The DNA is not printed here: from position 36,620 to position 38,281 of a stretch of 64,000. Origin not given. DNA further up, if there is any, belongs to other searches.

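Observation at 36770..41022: ECF sigma module controlling a beta-lactamase-family hydrolase, a SET-domain protein and a DUF5667/DUF5666-like pair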

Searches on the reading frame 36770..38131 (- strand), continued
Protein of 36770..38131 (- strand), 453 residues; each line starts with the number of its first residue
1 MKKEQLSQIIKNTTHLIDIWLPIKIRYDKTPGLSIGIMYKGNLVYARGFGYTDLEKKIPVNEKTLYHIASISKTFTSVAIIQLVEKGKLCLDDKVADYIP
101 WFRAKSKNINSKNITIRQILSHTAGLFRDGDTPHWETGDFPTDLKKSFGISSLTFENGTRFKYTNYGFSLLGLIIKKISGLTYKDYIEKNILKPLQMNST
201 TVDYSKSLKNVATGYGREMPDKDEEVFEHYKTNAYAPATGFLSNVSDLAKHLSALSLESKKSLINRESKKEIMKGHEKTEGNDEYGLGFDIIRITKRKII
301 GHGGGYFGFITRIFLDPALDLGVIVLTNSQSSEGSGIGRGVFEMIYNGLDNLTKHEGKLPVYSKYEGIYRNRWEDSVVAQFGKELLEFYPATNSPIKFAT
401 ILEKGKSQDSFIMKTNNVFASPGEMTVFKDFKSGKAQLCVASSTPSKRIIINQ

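Call 34: search_solved_structures(query=window:36770-38131:-, max_evalue=1e-10)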
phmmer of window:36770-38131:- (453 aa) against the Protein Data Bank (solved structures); distinct sequences matched with E-value up to 1e-10: 101 (the best 60 are shown).
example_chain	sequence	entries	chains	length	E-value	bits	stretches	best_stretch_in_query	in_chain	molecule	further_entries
2qmi_A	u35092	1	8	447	2e-38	135.6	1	23-334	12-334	Pbp related beta-lactamase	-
4gdn_A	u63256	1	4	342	3.2e-32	115.2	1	17-331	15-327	Protein flp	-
7v21_A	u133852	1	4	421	9.8e-31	110.3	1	30-279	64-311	Serine beta-lactamase-like protein LACTB, mitochondrial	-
7spn_A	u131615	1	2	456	3.5e-30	108.5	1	30-334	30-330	IS11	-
7ulw_A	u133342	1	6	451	1.2e-26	96.9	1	30-126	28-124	Serine beta-lactamase-like protein LACTB, mitochondrial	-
7v1y_A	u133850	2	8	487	1.6e-26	96.5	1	30-126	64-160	Serine beta-lactamase-like protein LACTB, mitochondrial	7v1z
4y7p_A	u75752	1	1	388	1.1e-25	93.6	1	40-311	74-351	Alkaline D-peptidase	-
9s7k_A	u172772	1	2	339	1.1e-23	87.1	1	31-311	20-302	D-alanyl-D-alanine carboxypeptidase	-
9sn1_A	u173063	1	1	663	9.9e-23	83.9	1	30-295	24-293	Beta-lactamase family protein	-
3tg9_A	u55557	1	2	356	5e-21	78.3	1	37-337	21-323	Penicillin-binding protein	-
2zj9_A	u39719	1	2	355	1.1e-20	77.2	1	24-250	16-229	AmpC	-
6x9y_A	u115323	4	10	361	1.2e-20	77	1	24-217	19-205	Beta-lactamase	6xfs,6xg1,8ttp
6whf_A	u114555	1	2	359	1.2e-20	77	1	24-217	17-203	Beta-lactamase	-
3iwi_A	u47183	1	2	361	2e-20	76.3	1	24-218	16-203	Beta-lactamase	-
3iwo_A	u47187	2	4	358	2e-20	76.3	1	24-217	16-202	Beta-lactamase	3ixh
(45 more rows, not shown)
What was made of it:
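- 36770..38131 (-): Cytoplasmic S12 / beta-lactamase-family serine hydrolase, 453 aa, with a C-terminal lipocalin-like beta-barrel (Pab87 / IS11 architecture). The best PDB sequence match is 2QMI (Pab87) at 2e-38 (call 34).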

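Call 59: find_related_loci(query=A2, collection=viral_contigs, flank=6000)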
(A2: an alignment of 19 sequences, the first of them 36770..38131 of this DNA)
Query A2 (453 aa) in viral_contigs; peptide patterns used: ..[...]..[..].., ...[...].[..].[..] (x = any residue, [..] = any of these).
79 stretches matched a pattern; 1 encode a relative of the query (tblastn E <= 1e-3); 1 distinct loci.
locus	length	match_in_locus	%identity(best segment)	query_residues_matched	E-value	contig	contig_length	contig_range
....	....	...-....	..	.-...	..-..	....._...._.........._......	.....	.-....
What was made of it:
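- Tried and rejected: Only one weak hydrolase hit turned up, and I did not pursue it (call 59).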

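Call 73: predict_structure(alignment_id=A2)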
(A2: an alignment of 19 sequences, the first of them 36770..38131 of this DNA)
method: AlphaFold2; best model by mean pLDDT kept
length: 453 residues; sequences in the alignment: 19
mean_pLDDT: 83.1   pTM: 0.86
mean pLDDT of the five models: 83.1, 82.9, 82.6, 81.9, 75.0
residues with pLDDT >= 90: 234; 70-90: 139; 50-70: 43; < 50: 37
segments of 3 or more residues with pLDDT < 50: 127-139, 147-162
pLDDT, mean of each block of 10 residues (from residue 1): 80 95 91 95 94 92 88 92 95 86 58 80 50 48 48 37 64 91 92 94 83 81 70 60 94 89 90 80 83 89 82 92 94 89 94 89 95 92 94 90 92 81 90 95 87 61
secondary structure, 60 per line:
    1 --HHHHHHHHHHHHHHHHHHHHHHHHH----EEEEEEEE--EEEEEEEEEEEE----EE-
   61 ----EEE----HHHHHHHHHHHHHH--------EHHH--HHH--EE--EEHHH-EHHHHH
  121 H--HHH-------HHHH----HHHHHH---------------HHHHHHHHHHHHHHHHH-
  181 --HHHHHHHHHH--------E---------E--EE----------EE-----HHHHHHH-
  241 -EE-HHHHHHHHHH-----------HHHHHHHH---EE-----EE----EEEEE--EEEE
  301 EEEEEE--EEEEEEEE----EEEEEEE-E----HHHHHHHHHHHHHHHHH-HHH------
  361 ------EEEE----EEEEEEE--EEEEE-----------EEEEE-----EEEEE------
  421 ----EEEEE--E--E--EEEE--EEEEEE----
elements in order: H3-27 E32-39 E42-53 E65-67 H72-85 H116-121 H134-137 H142-147 H163-179 H183-192 H233-239 H245-254 H266-273 E290-294 E297-306 E309-316 E321-327 H334-350 E367-370 E375-381 E384-388 E400-404 E410-414 E425-429 E438-441 E444-449
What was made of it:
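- Closest known: Pab87. Different: pLDDT is below 50 for residues 127-139 and 147-162 (call 73).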

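Call 75: fold_search(model_id=the predicted structure, library=pdb)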
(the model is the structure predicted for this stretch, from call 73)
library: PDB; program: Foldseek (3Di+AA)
matches with E <= 10: 1006; with E <= 0.001: 435
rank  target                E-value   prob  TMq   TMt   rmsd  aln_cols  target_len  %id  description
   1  2qmi_A                1.5e-26  1.00  0.59  0.60  11.5       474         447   26  Structure of the octameric penicillin-binding protein homologue from Pyrococcus abyssi (released 2008-07-22)
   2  2qmi_C                2.3e-26  1.00  0.59  0.60  11.5       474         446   26  Structure of the octameric penicillin-binding protein homologue from Pyrococcus abyssi (released 2008-07-22)
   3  7spn_A                1.2e-23  1.00  0.59  0.59  15.3       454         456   22  Crystal structure of IS11, a thermophilic esterase (released 2022-08-24)
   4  7spn_B                1.2e-22  1.00  0.63  0.62  15.8       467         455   23  Crystal structure of IS11, a thermophilic esterase (released 2022-08-24)
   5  9sn1                  5.8e-22  1.00  0.58  0.41  15.2       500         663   19  Lip3 DL-peptidase in the apo-state (released 2026-02-18)
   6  6ksu_B                8.3e-22  1.00  0.55  0.57  17.7       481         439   19  Crystal structure of SurE (released 2020-06-24)
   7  6ksu_A                1.9e-21  1.00  0.57  0.59  17.9       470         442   19  Crystal structure of SurE (released 2020-06-24)
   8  4gdn_A                1.5e-20  1.00  0.56  0.73   6.9       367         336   26  Structure of FmtA-like protein (released 2012-10-03)
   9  4gdn_D                3.7e-20  1.00  0.55  0.73   6.7       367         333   26  Structure of FmtA-like protein (released 2012-10-03)
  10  7ulw_A                7.5e-20  1.00  0.62  0.69   6.7       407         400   21  CryoEM structure of human LACTB filament (released 2022-12-07)
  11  7v21_D                1.0e-19  1.00  0.61  0.73   6.0       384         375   23  human Serine beta-lactamase-like protein LACTB truncation variant (released 2022-02-16)
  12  7v1z_A                1.3e-19  1.00  0.61  0.69   6.2       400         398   22  human Serine beta-lactamase-like protein LACTB (released 2022-02-16)
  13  7v21_A                1.5e-19  1.00  0.62  0.73   5.7       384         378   24  human Serine beta-lactamase-like protein LACTB truncation variant (released 2022-02-16)
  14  7v21_C                2.0e-19  1.00  0.62  0.74   5.9       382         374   24  human Serine beta-lactamase-like protein LACTB truncation variant (released 2022-02-16)
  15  6ksv_B                3.0e-19  1.00  0.53  0.56  17.7       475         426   19  Crystal structure of SurE with D-Leu (released 2020-06-24)
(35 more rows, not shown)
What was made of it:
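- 36770..38131 (-): Foldseek aligns the full length to 2qmi, 7spn, 6ksu and 9sn1 (call 75).
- On Pab87 / CubicO-like S12 peptidases: Foldseek aligns the full length to 2qmi (474 columns), 7spn and 6ksu (calls 73, 75).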

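Call 78: search_protein_families(library=padloc, proteins=[window:36770-38131:-], max_evalue=0.001)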
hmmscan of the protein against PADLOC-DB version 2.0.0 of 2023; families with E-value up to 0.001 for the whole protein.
window:36770-38131:- (453 aa): 0 families
